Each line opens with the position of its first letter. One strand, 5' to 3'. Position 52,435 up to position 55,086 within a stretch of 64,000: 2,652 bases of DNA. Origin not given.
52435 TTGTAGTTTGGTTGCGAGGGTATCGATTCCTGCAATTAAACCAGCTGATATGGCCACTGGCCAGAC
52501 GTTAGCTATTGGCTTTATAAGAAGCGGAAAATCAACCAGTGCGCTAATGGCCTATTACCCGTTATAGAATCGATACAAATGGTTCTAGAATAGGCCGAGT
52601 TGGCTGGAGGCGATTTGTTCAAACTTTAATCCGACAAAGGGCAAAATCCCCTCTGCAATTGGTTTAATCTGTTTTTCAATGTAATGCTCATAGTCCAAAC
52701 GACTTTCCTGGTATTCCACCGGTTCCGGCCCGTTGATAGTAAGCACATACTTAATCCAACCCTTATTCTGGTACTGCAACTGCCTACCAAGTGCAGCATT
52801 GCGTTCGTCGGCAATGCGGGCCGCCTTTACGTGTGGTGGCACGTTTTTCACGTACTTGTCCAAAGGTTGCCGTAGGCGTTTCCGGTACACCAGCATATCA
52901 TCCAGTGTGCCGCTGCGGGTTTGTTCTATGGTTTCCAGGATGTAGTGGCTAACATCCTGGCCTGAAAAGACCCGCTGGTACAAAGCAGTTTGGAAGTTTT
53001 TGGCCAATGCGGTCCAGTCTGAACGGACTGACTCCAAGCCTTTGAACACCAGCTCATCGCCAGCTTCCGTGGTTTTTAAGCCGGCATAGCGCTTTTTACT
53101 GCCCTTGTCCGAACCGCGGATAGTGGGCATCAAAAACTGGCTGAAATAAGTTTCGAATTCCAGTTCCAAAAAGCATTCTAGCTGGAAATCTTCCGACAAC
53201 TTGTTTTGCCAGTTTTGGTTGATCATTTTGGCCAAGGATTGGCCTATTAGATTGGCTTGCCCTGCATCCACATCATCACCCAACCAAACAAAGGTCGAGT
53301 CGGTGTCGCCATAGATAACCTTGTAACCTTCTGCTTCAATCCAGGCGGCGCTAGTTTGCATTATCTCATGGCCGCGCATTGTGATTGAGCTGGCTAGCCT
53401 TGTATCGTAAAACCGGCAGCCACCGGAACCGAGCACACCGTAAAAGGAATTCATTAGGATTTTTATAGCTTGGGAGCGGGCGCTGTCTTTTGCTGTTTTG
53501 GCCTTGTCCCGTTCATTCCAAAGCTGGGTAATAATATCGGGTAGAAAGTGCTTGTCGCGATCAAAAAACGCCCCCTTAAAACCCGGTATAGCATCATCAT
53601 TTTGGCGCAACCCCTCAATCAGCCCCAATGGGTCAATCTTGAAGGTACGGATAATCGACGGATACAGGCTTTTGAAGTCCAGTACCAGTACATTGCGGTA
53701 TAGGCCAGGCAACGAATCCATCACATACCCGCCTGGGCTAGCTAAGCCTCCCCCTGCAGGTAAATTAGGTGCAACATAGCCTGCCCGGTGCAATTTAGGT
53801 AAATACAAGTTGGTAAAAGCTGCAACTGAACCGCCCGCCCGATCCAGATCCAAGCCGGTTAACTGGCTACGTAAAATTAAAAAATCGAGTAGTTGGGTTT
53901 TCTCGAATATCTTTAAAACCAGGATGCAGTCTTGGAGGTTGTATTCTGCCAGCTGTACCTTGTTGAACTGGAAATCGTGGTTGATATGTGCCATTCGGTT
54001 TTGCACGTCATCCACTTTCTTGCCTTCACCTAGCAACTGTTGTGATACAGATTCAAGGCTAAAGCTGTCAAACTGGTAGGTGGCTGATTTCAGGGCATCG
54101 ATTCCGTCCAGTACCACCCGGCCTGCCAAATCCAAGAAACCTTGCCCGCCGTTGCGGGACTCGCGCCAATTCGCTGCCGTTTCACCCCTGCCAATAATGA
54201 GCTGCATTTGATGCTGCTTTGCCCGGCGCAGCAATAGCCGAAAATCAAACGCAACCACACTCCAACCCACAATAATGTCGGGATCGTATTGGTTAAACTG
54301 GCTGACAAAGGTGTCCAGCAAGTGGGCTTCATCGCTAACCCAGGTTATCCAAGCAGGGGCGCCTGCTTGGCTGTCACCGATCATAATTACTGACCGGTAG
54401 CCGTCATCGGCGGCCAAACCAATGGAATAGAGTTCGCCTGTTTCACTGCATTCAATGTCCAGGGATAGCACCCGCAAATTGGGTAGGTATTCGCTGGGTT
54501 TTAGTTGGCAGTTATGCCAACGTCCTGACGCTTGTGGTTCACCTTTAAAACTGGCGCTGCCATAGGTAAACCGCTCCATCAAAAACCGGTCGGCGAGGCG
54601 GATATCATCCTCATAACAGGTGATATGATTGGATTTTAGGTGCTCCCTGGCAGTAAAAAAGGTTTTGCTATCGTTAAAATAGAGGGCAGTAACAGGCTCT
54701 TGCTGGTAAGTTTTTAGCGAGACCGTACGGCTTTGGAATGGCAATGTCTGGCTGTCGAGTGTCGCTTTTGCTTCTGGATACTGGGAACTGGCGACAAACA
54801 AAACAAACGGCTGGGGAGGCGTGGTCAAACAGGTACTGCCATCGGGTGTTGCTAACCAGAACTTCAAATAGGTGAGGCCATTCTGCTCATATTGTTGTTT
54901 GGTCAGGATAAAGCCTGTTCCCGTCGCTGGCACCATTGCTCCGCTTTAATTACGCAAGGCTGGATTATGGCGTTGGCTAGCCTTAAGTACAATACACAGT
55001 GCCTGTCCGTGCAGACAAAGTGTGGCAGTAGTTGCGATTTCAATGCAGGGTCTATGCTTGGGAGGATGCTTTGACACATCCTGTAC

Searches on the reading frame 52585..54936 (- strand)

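Call 68: search_protein_families(library=pfam, proteins=[window:52585-54936:-], max_evalue=0.00001)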
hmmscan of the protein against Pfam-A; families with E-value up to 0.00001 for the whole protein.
window:52585-54936:- (783 aa): 3 families
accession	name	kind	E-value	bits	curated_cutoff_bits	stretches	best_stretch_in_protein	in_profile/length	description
PF00136.26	DNA_pol_B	-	4.2e-40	138.3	23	1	378-760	19-446/453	DNA polymerase family B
PF03104.25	DNA_pol_B_exo1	-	2.1e-13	50.7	23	1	147-297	57-242/242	DNA polymerase family B, exonuclease domain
PF03175.18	DNA_pol_B_2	-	3e-06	26.8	25.8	0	454-500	338-384/468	DNA polymerase type B, organellar and viral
